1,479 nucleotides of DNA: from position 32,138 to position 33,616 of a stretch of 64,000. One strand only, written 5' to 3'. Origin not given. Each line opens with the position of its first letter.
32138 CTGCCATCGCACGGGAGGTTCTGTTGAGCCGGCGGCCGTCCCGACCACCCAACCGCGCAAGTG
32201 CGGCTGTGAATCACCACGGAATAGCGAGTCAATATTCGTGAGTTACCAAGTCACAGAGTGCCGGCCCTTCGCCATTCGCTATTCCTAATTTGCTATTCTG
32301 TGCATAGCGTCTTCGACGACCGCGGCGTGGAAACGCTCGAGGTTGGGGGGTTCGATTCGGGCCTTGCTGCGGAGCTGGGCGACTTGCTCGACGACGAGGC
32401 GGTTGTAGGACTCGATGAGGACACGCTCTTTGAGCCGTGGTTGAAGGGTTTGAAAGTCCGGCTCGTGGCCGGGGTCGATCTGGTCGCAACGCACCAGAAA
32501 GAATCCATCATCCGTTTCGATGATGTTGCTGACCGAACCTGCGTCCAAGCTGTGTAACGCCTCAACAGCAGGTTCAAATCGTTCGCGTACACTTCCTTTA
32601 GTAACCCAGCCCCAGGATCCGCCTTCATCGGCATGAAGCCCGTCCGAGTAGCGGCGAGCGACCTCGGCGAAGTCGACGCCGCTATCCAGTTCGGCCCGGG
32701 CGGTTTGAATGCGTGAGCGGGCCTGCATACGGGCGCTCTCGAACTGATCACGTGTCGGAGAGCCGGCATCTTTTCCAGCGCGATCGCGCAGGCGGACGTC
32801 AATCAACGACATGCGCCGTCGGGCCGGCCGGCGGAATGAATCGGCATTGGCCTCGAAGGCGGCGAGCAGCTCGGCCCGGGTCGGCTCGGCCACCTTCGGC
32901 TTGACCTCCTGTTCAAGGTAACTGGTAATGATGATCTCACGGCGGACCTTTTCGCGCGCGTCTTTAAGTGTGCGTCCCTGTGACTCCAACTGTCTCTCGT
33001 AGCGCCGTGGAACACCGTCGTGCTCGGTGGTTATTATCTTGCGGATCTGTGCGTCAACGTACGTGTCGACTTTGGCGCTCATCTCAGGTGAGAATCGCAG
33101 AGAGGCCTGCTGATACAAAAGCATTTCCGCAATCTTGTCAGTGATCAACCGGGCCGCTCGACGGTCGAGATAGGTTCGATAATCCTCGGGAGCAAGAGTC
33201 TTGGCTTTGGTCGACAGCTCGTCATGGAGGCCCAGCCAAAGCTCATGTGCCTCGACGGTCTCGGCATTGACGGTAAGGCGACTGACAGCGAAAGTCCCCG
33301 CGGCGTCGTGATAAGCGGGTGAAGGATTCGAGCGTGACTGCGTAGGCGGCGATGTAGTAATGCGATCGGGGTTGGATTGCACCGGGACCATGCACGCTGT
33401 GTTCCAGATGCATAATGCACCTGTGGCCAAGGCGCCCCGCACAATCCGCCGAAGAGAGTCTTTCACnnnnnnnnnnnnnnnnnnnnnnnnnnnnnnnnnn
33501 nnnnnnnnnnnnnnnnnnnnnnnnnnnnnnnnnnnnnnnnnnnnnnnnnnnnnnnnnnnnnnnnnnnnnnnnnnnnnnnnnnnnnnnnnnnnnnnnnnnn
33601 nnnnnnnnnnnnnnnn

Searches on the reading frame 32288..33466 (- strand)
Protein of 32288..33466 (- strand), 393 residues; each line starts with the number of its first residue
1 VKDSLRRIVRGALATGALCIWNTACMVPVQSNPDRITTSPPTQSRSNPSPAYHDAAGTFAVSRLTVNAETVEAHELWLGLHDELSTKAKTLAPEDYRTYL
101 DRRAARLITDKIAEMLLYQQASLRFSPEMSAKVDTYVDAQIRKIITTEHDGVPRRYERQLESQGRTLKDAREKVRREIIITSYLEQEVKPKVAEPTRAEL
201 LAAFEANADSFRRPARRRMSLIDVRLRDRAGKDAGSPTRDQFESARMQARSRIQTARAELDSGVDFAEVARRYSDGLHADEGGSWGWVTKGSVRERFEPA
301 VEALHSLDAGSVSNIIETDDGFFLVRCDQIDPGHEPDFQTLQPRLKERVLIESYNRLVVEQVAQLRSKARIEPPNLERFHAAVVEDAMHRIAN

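Call 83: search_protein_families(library=pfam, proteins=[window:32288-33466:-], max_evalue=0.0001)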
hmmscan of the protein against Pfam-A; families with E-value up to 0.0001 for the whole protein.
window:32288-33466:- (393 aa): 3 families
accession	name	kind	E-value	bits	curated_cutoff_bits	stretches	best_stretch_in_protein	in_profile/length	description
PF00639.27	Rotamase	-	4.2e-15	56.9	21.7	1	241-328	10-96/97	PPIC-type PPIASE domain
PF13616.12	Rotamase_3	-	9.3e-13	49.2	22.5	1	244-328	31-113/116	PPIC-type PPIASE domain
PF13145.12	Rotamase_2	-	2.9e-11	44.7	27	1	195-339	1-117/121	PPIC-type PPIASE domain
